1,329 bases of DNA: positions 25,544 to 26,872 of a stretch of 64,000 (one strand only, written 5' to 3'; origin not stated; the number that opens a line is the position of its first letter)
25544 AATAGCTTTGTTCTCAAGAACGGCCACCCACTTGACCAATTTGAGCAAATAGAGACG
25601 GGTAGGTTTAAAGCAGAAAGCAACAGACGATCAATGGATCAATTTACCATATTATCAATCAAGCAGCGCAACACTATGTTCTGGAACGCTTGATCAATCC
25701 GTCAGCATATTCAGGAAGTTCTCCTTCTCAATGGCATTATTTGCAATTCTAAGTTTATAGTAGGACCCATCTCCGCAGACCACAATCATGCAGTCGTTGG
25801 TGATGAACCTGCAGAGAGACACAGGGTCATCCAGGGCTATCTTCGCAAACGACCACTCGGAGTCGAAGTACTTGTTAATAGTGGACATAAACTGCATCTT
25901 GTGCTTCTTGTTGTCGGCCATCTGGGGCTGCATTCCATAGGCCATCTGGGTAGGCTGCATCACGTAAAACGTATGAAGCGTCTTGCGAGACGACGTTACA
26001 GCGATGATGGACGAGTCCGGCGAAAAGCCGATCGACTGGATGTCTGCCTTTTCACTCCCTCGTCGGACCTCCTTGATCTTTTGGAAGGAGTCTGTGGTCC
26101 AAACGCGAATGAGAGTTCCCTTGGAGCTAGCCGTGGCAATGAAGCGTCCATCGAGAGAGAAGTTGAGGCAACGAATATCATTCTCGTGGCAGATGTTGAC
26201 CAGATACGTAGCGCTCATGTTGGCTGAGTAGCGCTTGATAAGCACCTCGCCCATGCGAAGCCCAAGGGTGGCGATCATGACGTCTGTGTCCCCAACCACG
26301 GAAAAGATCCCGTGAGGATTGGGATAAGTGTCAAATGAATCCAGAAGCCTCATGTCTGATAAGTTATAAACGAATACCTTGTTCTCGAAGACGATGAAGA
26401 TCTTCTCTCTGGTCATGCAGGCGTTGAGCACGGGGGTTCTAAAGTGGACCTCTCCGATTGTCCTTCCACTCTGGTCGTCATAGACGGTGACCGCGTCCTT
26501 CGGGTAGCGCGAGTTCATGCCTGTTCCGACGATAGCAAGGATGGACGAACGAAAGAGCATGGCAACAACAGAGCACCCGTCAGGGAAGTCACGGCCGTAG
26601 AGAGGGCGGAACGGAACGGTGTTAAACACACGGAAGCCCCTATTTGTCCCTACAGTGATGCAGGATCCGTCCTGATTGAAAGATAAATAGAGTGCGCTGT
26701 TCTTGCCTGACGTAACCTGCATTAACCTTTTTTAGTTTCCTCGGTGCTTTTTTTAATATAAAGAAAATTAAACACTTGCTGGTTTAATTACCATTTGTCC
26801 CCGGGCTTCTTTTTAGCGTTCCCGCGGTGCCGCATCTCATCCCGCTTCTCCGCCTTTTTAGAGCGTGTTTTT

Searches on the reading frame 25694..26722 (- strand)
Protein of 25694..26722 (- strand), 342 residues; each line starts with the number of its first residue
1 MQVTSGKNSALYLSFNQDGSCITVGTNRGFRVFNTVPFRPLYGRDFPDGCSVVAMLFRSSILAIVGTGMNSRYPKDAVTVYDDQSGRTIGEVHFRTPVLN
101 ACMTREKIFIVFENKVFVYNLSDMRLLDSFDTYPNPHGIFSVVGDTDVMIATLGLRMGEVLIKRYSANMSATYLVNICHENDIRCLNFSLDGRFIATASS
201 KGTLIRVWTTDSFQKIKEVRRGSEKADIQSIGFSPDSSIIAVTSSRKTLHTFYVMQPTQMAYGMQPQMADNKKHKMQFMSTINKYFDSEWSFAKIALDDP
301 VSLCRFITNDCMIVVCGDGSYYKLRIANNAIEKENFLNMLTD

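Call 58: search_protein_families(library=pfam, proteins=[window:25694-26722:-], max_evalue=0.001)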
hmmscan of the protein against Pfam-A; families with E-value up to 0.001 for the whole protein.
window:25694-26722:- (342 aa): 17 families
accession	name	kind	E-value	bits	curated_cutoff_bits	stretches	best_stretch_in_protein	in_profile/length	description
PF21032.3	PROPPIN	-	5.5e-26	92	30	1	13-281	5-271/345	PROPPIN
PF25174.1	Beta-prop_THOC3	-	1.4e-12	47.7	305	1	77-252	70-240/272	THOC3 beta-propeller domain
PF23414.1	Beta-prop_EML_2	-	7.3e-10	39.1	90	1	177-257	36-113/266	Echinoderm microtubule-associated protein second beta-propeller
PF00400.38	WD40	-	8.3e-10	39.2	27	1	178-208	9-38/39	WD domain, G-beta repeat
PF24817.1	WD40_WDHD1_1st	-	1.4e-07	31.5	109.9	1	174-245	216-285/291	WDHD1 first WD40 domain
PF23409.1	Beta-prop_EML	-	6.5e-07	29.5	88.2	1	179-258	8-99/267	Echinoderm microtubule-associated protein first beta-propeller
PF12894.13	ANAPC4_WD40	-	1.8e-06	28.5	22.9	0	153-204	12-62/91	Anaphase-promoting complex subunit 4 WD40 domain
PF24814.1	WD40_Prp19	-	1.5e-05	24.6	320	1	179-250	90-202/281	Prp19 WD40 domain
PF25173.1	Beta-prop_WDR3_1st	-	2.4e-05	24.5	154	1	115-250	10-138/184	WDR3 first beta-propeller domain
PF21029.3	RMC1_N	-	2.5e-05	24.7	27.3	0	220-261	34-75/119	Regulator of MON1-CCZ1 complex, N-terminal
PF24807.1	WD40_CDC20-Fz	-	2.9e-05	24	200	0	115-240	74-192/292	CDC20/Fizzy WD40 domain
PF23393.2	Beta-prop_WDR90_POC16_2nd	-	9.9e-05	22.1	60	0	175-239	217-279/291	WDR90/POC16, second beta-propeller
PF21034.3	BCAS3_WD40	-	0.00013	21.1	26.3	0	150-268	265-386/479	BCAS3, WD40 repeat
PF25172.1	Beta-prop_WDR3_2nd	-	0.00024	20.8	140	1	129-250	85-200/293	WDR3 second beta-propeller domain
PF24805.1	EIF3I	-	0.00029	20.5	200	0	170-248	136-210/324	EIF3I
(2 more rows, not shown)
